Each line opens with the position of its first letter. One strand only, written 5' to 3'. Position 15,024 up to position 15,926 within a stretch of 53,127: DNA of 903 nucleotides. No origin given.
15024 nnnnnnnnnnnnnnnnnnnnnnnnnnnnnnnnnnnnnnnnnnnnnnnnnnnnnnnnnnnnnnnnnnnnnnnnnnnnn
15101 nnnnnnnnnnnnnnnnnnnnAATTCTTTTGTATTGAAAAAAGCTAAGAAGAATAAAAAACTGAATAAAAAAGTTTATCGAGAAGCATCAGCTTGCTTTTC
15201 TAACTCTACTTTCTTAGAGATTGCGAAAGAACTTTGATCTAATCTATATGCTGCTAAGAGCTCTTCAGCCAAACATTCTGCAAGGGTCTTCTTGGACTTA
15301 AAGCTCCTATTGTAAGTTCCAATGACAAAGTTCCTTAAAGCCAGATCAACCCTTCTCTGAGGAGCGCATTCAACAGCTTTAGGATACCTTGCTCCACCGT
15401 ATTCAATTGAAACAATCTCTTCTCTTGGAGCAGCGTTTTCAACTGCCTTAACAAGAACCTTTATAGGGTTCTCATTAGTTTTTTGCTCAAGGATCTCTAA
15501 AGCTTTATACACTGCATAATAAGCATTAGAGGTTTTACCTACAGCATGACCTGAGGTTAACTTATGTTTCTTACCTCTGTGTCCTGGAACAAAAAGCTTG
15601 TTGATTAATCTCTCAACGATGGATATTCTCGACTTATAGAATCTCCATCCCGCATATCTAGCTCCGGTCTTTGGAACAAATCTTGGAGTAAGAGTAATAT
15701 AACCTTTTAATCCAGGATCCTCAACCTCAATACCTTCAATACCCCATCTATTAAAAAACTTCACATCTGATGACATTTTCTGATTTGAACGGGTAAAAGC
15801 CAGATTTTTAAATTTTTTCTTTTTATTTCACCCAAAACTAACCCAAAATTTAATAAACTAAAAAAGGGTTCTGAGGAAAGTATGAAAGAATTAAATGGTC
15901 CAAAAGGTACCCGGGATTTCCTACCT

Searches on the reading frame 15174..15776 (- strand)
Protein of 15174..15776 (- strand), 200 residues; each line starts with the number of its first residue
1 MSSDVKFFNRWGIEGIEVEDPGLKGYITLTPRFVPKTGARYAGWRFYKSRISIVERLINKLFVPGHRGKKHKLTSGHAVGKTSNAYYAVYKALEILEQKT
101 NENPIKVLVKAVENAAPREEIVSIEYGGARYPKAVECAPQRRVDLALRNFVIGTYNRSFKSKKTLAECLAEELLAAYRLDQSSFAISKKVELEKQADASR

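Call 50: search_protein_families(library=pfam, proteins=[window:15174-15776:-], max_evalue=0.01)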
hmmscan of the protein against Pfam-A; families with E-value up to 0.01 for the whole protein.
window:15174-15776:- (200 aa): 1 family
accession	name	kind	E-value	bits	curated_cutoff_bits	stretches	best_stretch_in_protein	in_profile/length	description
PF00177.27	Ribosomal_S7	-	1.8e-38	131.9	24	1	47-200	17-148/148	Ribosomal protein S7p/S5e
